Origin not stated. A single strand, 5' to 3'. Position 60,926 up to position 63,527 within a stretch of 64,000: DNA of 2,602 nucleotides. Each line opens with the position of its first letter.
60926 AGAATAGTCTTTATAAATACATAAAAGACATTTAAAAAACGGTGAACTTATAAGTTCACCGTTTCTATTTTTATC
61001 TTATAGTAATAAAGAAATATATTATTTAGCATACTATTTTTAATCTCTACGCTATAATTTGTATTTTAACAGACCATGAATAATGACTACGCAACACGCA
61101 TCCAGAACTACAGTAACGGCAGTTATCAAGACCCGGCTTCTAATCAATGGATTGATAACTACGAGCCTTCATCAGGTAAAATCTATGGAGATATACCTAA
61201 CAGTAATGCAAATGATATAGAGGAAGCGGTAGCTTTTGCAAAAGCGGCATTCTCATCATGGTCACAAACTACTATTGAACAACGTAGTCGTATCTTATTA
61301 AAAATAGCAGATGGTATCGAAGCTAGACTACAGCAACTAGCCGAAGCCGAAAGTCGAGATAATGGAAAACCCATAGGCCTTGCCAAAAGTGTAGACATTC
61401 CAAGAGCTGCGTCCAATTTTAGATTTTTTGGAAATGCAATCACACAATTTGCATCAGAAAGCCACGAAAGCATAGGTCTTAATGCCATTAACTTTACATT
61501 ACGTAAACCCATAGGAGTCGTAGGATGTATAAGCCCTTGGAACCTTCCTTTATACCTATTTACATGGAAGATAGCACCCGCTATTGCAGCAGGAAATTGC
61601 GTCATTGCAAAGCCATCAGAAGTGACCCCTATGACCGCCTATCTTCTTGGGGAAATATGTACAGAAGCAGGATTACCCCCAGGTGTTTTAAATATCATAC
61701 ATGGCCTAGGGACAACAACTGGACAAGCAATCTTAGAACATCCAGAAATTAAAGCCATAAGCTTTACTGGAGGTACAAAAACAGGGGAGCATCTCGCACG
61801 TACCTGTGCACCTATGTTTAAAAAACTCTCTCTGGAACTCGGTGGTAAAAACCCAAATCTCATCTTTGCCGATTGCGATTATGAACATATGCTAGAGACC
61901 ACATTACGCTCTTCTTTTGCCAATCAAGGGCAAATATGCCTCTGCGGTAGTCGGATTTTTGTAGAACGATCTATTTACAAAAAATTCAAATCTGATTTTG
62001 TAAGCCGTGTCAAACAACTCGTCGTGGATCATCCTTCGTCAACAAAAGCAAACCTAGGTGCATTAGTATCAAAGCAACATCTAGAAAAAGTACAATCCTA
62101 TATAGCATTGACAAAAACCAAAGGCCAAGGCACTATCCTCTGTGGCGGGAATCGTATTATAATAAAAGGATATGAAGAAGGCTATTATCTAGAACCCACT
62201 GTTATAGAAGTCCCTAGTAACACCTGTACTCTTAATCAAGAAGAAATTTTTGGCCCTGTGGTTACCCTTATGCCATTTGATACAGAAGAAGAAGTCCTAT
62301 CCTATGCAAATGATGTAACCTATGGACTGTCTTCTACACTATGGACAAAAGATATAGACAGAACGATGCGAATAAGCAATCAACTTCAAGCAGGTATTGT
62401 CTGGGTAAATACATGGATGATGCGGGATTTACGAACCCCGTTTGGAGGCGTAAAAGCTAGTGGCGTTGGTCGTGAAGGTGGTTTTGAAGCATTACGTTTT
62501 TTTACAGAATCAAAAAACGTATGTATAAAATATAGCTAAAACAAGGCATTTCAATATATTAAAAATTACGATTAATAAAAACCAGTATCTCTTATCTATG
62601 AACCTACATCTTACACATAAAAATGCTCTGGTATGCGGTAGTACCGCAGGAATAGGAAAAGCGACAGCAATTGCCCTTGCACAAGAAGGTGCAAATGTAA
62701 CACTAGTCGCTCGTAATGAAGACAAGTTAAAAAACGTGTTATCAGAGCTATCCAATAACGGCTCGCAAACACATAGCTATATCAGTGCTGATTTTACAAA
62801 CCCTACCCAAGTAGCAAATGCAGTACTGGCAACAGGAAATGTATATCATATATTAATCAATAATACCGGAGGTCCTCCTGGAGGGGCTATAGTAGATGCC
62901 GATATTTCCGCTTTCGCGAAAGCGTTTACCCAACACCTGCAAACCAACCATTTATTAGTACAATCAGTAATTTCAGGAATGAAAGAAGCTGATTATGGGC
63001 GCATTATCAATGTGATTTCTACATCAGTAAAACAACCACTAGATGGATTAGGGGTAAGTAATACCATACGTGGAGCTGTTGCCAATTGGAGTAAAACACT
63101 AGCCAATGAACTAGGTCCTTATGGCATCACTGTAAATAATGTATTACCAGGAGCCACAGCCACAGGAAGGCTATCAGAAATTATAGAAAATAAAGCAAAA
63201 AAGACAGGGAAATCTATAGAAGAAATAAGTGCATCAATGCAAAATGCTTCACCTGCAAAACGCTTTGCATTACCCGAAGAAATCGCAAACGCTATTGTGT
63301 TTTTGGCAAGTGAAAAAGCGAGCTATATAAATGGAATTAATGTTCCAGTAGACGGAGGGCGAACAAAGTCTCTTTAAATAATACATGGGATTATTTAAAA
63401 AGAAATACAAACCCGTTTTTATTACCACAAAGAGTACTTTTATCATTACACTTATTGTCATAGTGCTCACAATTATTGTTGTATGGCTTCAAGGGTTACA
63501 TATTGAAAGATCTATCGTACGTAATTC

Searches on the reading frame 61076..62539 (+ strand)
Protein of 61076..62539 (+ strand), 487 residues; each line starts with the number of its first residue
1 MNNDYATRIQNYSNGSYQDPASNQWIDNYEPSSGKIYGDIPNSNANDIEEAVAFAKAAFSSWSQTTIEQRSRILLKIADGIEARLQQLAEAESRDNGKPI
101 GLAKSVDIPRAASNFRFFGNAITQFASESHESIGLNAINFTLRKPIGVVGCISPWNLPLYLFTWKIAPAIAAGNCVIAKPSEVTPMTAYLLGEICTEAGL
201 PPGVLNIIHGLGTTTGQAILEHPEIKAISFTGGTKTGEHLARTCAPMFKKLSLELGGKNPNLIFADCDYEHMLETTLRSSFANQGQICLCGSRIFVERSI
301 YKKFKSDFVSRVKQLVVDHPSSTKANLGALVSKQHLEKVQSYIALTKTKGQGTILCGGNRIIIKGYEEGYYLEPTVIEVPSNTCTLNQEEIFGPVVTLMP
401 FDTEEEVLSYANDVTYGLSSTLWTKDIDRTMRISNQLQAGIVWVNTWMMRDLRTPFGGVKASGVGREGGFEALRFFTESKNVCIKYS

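Call 9: search_protein_families(library=pfam, proteins=[window:61076-62539:+], max_evalue=1)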
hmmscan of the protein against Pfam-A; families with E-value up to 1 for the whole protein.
window:61076-62539:+ (487 aa): 2 families
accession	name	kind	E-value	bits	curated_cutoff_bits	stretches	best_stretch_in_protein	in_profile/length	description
PF00171.27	Aldedh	-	1.3e-163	545.3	23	1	19-482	3-461/461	Aldehyde dehydrogenase family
PF18516.7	RuvC_1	-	0.055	13.2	26.2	1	292-350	121-178/244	RuvC nuclease domain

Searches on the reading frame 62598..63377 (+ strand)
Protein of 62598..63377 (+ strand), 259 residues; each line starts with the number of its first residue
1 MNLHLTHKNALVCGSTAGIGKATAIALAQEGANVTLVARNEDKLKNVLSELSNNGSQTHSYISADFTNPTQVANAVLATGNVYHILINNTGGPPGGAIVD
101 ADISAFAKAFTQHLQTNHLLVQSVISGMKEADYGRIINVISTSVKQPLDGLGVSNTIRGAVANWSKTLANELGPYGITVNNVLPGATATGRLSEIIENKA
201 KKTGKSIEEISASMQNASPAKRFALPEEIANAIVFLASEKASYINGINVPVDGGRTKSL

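Call 9: search_protein_families(library=pfam, proteins=[window:62598-63377:+], max_evalue=1)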
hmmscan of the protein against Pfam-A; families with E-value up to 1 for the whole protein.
window:62598-63377:+ (259 aa): 14 families
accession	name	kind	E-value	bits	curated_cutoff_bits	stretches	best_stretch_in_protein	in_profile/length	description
PF13561.12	adh_short_C2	-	8.2e-42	143.8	27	1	17-255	6-235/236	Enoyl-(Acyl carrier protein) reductase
PF00106.31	adh_short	-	2.9e-34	118.7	26.6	1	8-198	1-193/195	short chain dehydrogenase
PF13460.12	NAD_binding_10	-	5.8e-08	33.2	27.2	1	14-186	1-145/184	NAD(P)H-binding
PF08659.16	KR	-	1.8e-05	25.2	22.6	1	11-77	4-73/180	KR domain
PF01134.28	GIDA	-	0.0024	17.5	22.1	1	20-120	11-111/391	Glucose inhibited division protein A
PF03435.24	Sacchrp_dh_NADP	-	0.0062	17.3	25.1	1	12-97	3-83/129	Saccharopine dehydrogenase NADP binding domain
PF01210.29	NAD_Gly3P_dh_N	-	0.0063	16.9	23.1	1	20-77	11-68/158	NAD-dependent glycerol-3-phosphate dehydrogenase N-terminus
PF02882.25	THF_DHG_CYH_C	-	0.0075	16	27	1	3-49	32-78/160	Tetrahydrofolate dehydrogenase/cyclohydrolase, NAD(P)-binding domain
PF13241.12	NAD_binding_7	-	0.011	16.7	22.1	1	2-94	2-96/104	Putative NAD(P)-binding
PF02737.24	3HCDH_N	-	0.012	16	22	1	19-60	10-51/180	3-hydroxyacyl-CoA dehydrogenase, NAD binding domain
PF02558.23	ApbA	-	0.013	15.6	22.2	1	18-55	8-47/150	Ketopantoate reductase PanE/ApbA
PF01370.27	Epimerase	-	0.021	14.7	20.9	1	10-84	1-70/240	NAD dependent epimerase/dehydratase family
PF12242.14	Eno-Rase_NADH_b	-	0.034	14.3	23.4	1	7-35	40-68/79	NAD(P)H binding domain of trans-2-enoyl-CoA reductase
PF02602.20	HEM4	-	0.077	12.5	27.5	1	14-56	72-114/231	Uroporphyrinogen-III synthase HemD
